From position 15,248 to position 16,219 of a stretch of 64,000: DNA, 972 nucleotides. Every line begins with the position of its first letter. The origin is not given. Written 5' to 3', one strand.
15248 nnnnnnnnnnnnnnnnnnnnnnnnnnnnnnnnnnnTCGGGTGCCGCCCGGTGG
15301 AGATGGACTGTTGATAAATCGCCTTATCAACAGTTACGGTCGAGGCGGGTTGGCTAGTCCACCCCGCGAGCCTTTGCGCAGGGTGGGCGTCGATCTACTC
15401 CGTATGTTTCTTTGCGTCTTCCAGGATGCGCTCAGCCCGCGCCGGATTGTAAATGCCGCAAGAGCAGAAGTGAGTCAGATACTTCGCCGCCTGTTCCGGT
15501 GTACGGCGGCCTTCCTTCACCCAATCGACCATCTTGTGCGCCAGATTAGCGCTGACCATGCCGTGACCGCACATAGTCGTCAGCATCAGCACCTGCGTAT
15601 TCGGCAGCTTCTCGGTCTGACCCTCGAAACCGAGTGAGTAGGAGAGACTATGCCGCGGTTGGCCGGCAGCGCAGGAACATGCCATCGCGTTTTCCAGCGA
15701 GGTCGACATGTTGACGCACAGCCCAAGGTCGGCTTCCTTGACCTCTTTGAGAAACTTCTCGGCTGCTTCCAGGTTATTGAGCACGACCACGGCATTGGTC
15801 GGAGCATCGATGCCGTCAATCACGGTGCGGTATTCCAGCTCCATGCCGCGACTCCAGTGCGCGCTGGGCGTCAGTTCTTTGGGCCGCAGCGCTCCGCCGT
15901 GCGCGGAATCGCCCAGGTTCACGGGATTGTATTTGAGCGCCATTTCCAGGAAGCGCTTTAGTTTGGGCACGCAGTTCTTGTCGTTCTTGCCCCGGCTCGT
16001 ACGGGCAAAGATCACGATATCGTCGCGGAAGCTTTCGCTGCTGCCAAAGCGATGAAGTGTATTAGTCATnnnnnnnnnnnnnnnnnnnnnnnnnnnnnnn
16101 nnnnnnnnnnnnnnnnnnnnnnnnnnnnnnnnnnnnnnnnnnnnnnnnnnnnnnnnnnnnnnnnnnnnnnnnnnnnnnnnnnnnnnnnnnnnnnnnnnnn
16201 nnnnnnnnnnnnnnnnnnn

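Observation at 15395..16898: Translationally coupled operon of a 2x[4Fe-4S] protein and a Cys-rich protein of unrecognised family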

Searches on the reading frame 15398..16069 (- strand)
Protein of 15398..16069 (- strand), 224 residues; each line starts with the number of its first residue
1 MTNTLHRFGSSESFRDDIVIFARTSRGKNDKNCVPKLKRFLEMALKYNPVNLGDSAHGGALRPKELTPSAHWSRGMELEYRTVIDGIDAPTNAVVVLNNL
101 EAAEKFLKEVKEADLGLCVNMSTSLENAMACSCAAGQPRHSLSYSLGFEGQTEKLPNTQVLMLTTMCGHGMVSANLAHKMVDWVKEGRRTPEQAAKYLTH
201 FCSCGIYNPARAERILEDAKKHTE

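Call 3: search_protein_families(library=pfam, proteins=[window:15398-16069:-], max_evalue=0.1)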
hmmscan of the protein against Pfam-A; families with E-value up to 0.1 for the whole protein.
window:15398-16069:- (224 aa): 0 families

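Call 4: search_protein_families(library=ncbifam, proteins=[window:15398-16069:-], max_evalue=0.1)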
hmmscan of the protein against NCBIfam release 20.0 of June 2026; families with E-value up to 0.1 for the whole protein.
window:15398-16069:- (224 aa): 1 family
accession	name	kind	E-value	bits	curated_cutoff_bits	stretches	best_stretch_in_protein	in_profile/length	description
NF047698.1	PP_RS20740_fam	equivalog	0.079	12.2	200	0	150-203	181-234/384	PP_RS20740 family protein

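Call 5: find_homologous_proteins(query=window:15398-16069:-)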
Query window:15398-16069:- (224 aa): 4168 proteins with E <= 0.001 among 4360 candidates; the best 120 are listed.
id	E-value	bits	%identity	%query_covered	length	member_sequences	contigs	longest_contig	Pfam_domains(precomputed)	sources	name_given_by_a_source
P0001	2.0e-140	483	93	100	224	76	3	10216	-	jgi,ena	-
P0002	3.8e-130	450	86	100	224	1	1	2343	-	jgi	jgi:hypothetical protein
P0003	2.9e-117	408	76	100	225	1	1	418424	-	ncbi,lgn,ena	-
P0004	4.0e-115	401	76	100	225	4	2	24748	-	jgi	jgi:hypothetical protein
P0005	2.2e-114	398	76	100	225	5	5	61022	-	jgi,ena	jgi:hypothetical protein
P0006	1.3e-113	396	74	100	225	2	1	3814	-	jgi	jgi:hypothetical protein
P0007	6.8e-113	394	94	81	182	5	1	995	-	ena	-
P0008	8.3e-112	390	74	100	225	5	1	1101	-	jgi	-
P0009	5.7e-110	384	72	100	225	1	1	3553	-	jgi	jgi:hypothetical protein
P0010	2.1e-109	382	92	81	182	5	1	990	-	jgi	jgi:hypothetical protein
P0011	4.6e-109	381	70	100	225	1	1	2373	-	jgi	jgi:hypothetical protein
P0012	8.9e-103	360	68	100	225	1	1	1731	-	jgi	jgi:hypothetical protein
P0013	9.5e-103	360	70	98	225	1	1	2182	-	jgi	jgi:hypothetical protein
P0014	9.8e-103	360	71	100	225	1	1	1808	-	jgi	jgi:hypothetical protein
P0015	3.7e-102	358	70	98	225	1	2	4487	-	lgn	-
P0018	8.1e-102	357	68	98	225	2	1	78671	-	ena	-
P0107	3.5e-96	339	68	97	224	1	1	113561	-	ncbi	-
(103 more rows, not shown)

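Call 7: search_solved_structures(query=window:15398-16069:-, max_evalue=10)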
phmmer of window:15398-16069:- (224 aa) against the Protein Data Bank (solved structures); distinct sequences matched with E-value up to 10: 0.

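Call 10: find_encoding_contigs(protein=P0003, flank=8000, max_places=2)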
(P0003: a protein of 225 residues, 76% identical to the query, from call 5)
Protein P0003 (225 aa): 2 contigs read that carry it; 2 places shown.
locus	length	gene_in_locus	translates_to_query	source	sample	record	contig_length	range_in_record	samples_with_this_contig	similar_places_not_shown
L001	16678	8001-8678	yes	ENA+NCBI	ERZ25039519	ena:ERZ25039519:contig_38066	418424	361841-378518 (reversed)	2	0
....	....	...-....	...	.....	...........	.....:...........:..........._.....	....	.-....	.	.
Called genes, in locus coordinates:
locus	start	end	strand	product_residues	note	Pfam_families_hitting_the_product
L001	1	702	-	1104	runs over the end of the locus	PF00873:ACR_tran, PF03176:MMPL, PF00873:ACR_tran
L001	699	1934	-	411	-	PF25917:BSH_RND, PF25973:BSH_CzcB (weak), PF25876:HH_MFP_RND, PF25944:Beta-barrel_RND, PF25989:YknX_C (weak)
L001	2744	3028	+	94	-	-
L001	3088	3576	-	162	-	PF04008:Adenosine_kin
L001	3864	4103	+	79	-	PF02416:TatA_B_E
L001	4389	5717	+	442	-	PF07690:MFS_1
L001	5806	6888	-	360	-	PF02615:Ldh_2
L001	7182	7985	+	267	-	PF00037:Fer4 (weak), PF12837:Fer4_6 (faint), PF12838:Fer4_7 (weak), PF13237:Fer4_10, PF14697:Fer4_21 (weak)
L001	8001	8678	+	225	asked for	-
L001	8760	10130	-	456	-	PF01546:Peptidase_M20, PF07687:M20_dimer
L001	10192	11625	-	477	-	PF00083:Sugar_tr, PF07690:MFS_1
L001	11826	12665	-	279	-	PF08530:PepX_C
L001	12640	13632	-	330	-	PF02129:Peptidase_S15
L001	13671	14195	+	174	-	-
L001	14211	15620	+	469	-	PF01565:FAD_binding_4, PF02913:FAD-oxidase_C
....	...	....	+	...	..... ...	-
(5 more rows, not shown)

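Call 11: find_encoding_contigs(protein=P0107, flank=8000, max_places=2)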
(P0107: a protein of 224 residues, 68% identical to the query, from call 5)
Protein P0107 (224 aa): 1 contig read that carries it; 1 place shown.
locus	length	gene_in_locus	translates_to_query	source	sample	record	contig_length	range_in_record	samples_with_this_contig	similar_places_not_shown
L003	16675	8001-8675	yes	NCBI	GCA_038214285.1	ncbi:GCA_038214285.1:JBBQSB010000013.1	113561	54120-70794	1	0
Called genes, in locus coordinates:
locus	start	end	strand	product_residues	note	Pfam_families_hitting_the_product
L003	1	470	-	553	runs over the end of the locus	PF16586:DUF5060, PF13204:Apiosidase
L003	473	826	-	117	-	PF05685:Uma2 (faint)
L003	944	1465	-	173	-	PF05685:Uma2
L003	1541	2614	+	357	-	-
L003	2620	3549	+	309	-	PF04616:Glyco_hydro_43 (faint), PF22847:Glyco_hydro_43_rel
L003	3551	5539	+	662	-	PF09586:YfhO (weak)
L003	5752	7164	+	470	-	PF07690:MFS_1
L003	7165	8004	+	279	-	PF00037:Fer4, PF12837:Fer4_6 (weak), PF12838:Fer4_7, PF13237:Fer4_10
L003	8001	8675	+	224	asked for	-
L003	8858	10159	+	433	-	PF01979:Amidohydro_1, PF07969:Amidohydro_3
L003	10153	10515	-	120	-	-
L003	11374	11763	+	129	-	PF01850:PIN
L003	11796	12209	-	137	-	-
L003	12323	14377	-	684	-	PF04879:Molybdop_Fe4S4, PF00384:Molybdopterin, PF01568:Molydop_binding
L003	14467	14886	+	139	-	PF00571:CBS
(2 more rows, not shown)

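Call 12: find_encoding_contigs(protein=P0018, flank=8000, max_places=2)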
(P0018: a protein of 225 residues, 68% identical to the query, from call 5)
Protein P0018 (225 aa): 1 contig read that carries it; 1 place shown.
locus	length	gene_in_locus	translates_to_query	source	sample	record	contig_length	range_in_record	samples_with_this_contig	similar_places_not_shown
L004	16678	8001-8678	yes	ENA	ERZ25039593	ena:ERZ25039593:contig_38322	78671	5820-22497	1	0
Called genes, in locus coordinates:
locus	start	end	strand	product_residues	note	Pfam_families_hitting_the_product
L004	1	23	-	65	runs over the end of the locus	PF13336:AcetylCoA_hyd_C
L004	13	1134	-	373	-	PF02550:AcetylCoA_hydro, PF13336:AcetylCoA_hyd_C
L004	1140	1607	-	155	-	PF14361:RsbRD_N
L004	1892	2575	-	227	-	PF01597:GCV_H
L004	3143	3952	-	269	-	PF01177:Asp_Glu_race (faint)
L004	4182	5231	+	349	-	PF07690:MFS_1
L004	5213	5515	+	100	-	PF07690:MFS_1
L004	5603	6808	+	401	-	PF00266:Aminotran_5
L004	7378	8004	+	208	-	-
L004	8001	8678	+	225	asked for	-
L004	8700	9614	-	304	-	PF03446:NAD_binding_2, PF14833:NAD_binding_11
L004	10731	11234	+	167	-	PF19315:MC_hydratase, PF01575:MaoC_dehydratas, PF13452:FAS1_DH_region (weak)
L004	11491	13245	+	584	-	PF01204:Trehalase, PF22422:MGH1-like_GH, PF01204:Trehalase, PF17389:Bac_rhamnosid6H (faint)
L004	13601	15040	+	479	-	PF11737:DUF3300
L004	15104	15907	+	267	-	PF03743:TrbI (weak)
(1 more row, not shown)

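Call 22: search_protein_representatives(protein=window:15398-16069:-)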
Query: 224 residues. Proteins with E-value up to 0.001 (for the whole library): 658; up to 1e-10: 405; up to 1e-30: 48. The best 150 are listed.
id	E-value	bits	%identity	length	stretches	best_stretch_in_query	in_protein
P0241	9.4e-73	260.7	51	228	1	1-219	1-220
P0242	1.6e-61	224.0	47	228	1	1-220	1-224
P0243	1.6e-52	194.6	64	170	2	149-223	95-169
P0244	1.1e-50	188.5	47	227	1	1-220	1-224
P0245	2.0e-50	187.7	68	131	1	98-223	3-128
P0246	3.7e-50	186.8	57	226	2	1-88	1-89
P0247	4.0e-50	186.7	58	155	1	1-153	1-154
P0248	3.1e-44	167.5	60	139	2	135-215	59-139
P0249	1.5e-43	165.3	60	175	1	1-129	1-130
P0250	5.3e-43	163.4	42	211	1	1-218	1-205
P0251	1.1e-41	159.1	41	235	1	1-206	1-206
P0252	8.9e-41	156.2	52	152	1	70-218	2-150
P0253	5.2e-40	153.7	57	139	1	70-223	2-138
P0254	2.3e-39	151.5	76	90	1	135-223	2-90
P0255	8.6e-39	149.7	65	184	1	84-193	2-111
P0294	3.5e-30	121.6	39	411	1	2-218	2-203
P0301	3.4e-29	118.3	38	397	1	1-218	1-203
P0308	1.2e-28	116.5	61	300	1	1-90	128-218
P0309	1.5e-28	116.2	60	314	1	98-195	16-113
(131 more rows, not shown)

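Call 23: search_protein_families(library=pfam, proteins=[P0294, P0301, P0308, P0309], max_evalue=0.01)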
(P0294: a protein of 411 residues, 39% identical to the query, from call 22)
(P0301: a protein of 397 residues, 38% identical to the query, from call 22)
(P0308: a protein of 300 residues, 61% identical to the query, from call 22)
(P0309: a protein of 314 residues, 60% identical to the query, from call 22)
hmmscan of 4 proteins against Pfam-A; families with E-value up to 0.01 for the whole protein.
P0294 (411 aa): 11 families
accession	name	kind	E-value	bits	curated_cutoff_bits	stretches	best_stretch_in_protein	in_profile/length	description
PF13247.11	Fer4_11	-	2.3e-20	73.1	26.2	1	257-347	7-98/100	4Fe-4S dicluster domain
PF12838.12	Fer4_7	-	4.4e-10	40.3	27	2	259-306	1-51/52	4Fe-4S dicluster domain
PF13237.11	Fer4_10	-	3.7e-08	33.6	25.5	1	259-304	8-53/53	4Fe-4S dicluster domain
PF13187.11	Fer4_9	-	3.9e-07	30.4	27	1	293-341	2-49/52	4Fe-4S dicluster domain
PF12837.12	Fer4_6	-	5.5e-07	29.7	25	2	291-308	7-24/24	4Fe-4S binding domain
PF12800.12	Fer4_4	-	1.3e-05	25.6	24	1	292-306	3-17/17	4Fe-4S binding domain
PF13484.11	Fer4_16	-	3.5e-05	24.9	30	0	293-314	2-23/66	4Fe-4S double cluster binding domain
PF00037.32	Fer4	-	5.1e-05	23.4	21.1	1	292-308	7-23/24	4Fe-4S binding domain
PF12797.12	Fer4_2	-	7.5e-05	22.9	24.5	1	291-305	8-22/22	4Fe-4S binding domain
PF14697.11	Fer4_21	-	0.0017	18.9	35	1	259-306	7-55/59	4Fe-4S dicluster domain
PF13183.11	Fer4_8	-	0.0019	19.1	27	0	292-305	4-17/68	4Fe-4S dicluster domain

P0301 (397 aa): 1 family
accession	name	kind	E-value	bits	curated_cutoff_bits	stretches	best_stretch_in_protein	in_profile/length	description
PF12837.12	Fer4_6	-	0.00034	20.9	25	1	217-235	2-20/24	4Fe-4S binding domain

P0308 (300 aa): 0 families

P0309 (314 aa): 2 families
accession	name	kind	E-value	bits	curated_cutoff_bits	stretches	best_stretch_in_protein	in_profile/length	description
PF07394.17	DUF1501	-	5.2e-67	227.1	27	1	136-293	223-371/390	Protein of unknown function (DUF1501)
PF00884.28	Sulfatase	-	0.0014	18.4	25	1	168-284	200-300/301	Sulfatase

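Call 103: search_protein_families(library=padloc, proteins=[window:15398-16069:-], max_evalue=0.01)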
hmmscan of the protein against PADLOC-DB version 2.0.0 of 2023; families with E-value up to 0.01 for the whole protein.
window:15398-16069:- (224 aa): 0 families
